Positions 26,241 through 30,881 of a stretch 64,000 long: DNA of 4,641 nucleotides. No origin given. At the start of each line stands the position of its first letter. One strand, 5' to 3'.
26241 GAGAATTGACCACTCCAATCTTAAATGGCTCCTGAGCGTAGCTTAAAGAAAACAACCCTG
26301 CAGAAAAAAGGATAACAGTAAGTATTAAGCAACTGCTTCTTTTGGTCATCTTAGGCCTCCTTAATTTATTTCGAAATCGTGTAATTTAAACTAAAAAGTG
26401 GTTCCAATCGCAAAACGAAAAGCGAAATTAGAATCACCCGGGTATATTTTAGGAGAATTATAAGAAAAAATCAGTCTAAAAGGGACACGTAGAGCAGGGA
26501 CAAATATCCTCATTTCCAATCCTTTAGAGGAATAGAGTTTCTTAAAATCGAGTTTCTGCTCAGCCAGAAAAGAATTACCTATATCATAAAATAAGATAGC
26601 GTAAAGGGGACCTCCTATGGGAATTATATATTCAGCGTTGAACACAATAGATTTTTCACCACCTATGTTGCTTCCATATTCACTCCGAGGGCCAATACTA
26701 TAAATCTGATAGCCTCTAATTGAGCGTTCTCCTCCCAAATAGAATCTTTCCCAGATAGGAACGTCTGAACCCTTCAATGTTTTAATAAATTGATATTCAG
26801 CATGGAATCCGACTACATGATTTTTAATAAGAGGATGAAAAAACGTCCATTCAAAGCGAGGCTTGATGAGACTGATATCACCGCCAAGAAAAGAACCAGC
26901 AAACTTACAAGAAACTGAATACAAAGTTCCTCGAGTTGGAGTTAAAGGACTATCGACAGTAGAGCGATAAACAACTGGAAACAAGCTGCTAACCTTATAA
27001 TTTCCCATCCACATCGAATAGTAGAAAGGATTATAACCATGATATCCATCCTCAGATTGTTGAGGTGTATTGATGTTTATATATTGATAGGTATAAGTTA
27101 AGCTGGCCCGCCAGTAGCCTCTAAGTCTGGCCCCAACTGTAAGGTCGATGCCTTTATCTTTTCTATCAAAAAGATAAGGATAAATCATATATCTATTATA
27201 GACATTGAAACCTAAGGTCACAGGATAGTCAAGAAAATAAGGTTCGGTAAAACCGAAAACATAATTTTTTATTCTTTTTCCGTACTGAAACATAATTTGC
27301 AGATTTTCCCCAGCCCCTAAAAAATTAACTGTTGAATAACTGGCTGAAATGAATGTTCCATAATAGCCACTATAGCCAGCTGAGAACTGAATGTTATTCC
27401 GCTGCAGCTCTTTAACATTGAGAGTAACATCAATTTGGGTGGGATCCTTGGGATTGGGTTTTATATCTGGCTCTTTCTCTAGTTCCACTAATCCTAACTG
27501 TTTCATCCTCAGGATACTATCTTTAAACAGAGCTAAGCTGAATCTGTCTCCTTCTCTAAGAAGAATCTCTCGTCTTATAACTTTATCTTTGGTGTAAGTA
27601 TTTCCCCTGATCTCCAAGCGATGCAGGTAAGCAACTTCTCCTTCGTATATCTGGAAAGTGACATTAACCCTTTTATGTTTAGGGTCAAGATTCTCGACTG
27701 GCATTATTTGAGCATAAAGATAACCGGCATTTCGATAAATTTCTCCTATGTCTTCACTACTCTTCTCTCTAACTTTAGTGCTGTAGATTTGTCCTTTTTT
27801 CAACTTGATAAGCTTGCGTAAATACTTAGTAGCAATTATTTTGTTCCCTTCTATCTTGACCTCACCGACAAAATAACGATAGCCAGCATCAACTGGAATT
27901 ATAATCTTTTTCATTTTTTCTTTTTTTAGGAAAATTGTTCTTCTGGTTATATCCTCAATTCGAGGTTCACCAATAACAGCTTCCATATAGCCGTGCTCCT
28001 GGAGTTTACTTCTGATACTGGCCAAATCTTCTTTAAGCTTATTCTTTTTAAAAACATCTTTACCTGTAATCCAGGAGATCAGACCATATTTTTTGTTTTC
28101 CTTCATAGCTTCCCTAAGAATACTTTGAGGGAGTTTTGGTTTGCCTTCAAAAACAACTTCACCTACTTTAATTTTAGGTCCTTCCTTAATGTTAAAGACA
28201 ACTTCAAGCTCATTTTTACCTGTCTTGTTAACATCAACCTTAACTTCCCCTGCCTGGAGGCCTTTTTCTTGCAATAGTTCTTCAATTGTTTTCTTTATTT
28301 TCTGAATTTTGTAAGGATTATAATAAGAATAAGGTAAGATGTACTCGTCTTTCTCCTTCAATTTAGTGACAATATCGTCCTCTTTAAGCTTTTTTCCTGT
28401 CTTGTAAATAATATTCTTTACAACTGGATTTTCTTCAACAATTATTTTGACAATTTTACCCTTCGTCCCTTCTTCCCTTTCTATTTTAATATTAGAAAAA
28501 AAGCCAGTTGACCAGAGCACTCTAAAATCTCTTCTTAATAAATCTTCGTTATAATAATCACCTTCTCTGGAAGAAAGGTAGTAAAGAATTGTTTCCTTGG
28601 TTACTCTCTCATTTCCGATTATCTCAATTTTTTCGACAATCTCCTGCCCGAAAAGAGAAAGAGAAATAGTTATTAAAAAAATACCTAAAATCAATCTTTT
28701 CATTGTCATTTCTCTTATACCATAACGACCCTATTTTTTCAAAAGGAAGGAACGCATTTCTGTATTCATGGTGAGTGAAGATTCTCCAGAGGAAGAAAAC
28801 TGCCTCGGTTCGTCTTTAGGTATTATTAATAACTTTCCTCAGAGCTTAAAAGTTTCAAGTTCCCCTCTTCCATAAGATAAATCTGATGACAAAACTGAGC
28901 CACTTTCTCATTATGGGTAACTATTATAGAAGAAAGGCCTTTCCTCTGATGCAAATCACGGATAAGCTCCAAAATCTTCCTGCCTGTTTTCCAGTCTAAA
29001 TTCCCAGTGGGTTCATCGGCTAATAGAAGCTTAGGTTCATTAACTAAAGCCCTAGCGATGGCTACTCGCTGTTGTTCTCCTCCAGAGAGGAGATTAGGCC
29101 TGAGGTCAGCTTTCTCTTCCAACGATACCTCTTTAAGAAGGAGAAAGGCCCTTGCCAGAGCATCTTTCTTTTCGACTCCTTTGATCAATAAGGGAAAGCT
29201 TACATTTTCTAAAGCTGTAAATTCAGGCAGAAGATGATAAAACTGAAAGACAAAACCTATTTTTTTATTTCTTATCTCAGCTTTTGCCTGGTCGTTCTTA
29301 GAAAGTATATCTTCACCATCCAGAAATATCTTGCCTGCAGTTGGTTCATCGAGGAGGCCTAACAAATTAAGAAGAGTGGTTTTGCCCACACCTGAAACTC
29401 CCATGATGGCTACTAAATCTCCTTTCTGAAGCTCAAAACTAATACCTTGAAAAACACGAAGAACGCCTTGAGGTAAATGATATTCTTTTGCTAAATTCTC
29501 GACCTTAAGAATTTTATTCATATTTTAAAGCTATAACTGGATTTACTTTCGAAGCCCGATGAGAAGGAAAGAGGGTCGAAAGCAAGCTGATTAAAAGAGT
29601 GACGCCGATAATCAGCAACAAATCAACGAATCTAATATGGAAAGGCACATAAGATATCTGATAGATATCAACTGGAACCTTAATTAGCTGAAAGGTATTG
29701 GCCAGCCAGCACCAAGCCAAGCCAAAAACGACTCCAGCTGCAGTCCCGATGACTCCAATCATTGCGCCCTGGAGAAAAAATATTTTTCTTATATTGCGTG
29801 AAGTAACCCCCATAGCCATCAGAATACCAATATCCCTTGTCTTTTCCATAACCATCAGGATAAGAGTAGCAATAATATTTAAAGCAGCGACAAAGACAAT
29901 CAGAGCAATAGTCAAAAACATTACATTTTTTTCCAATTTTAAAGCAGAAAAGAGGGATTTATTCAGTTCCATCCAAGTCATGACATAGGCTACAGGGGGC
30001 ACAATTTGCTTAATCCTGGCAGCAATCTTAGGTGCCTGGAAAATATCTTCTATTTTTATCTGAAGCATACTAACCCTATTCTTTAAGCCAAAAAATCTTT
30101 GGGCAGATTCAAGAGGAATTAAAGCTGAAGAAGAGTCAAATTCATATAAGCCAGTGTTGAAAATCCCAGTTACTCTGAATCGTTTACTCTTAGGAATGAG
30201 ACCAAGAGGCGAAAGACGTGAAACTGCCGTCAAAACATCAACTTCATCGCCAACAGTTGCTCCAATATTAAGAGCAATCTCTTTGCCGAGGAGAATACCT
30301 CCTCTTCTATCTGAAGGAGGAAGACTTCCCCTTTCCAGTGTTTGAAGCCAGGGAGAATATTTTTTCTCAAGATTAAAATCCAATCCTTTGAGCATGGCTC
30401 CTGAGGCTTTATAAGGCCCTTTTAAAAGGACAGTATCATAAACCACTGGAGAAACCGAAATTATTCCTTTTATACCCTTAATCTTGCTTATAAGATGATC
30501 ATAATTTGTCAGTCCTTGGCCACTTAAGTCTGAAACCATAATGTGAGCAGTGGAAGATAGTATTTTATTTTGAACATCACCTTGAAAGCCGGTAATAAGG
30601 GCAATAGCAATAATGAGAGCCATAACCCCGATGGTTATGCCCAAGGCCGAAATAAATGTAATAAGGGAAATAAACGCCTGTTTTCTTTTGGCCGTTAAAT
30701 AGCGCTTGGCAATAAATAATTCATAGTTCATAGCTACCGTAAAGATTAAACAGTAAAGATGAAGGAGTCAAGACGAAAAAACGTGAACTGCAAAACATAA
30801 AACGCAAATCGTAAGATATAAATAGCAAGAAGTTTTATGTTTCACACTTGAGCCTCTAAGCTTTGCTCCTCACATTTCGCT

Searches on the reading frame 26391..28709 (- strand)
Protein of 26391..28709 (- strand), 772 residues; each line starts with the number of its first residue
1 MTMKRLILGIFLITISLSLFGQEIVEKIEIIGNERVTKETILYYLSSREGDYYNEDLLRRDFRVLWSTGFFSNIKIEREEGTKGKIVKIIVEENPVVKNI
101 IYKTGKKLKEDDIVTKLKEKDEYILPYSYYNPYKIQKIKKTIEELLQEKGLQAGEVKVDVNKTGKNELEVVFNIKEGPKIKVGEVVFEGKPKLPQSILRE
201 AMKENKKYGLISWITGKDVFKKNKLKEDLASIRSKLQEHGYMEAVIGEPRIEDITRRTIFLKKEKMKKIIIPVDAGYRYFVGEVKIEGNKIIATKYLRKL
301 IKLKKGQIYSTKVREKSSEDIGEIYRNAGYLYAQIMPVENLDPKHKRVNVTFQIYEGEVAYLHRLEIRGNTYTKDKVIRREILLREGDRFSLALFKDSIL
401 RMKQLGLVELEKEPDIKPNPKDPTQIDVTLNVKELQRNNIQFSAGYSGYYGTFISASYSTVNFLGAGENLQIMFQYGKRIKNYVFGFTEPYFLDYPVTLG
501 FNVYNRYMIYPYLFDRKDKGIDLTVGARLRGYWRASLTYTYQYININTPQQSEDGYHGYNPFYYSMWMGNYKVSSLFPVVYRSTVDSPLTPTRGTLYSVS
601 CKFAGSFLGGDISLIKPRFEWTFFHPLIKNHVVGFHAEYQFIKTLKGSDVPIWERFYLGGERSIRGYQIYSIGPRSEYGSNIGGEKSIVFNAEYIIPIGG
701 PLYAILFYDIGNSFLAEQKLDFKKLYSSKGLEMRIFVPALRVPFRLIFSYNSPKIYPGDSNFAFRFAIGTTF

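Call 83: search_protein_families(library=pfam, proteins=[window:26391-28709:-], max_evalue=0.000001)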
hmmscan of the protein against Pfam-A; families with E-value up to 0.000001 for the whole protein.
window:26391-28709:- (772 aa): 2 families
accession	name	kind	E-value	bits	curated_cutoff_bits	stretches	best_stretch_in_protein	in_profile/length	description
PF07244.20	POTRA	-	4.7e-51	171.9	21.3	4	279-357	1-79/79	Surface antigen variable number repeat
PF01103.29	Omp85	-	4.8e-50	171.3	24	1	462-772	1-325/325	Omp85 superfamily domain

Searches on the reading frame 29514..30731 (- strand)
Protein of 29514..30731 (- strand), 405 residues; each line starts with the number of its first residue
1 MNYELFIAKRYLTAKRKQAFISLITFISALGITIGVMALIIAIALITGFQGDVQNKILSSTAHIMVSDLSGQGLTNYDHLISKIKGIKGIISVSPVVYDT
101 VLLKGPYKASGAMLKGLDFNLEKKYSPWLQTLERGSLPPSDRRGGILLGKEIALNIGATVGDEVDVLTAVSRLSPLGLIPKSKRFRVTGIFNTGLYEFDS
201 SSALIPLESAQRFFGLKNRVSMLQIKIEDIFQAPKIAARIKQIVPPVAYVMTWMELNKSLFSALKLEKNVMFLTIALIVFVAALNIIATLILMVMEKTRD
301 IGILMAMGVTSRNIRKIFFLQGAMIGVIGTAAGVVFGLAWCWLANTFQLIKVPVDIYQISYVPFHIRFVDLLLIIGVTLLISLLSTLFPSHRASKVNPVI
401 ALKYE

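Call 83: search_protein_families(library=pfam, proteins=[window:29514-30731:-], max_evalue=0.000001)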
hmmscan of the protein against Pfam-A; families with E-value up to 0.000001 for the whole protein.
window:29514-30731:- (405 aa): 2 families
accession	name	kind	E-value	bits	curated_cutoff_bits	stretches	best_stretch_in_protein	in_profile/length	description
PF02687.27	FtsX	-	9.4e-20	71.3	25.5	1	274-398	3-120/120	FtsX-like permease C-terminal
PF12704.14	MacB_PCD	-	1.7e-18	68.1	27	1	25-243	1-207/207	MacB-like periplasmic core domain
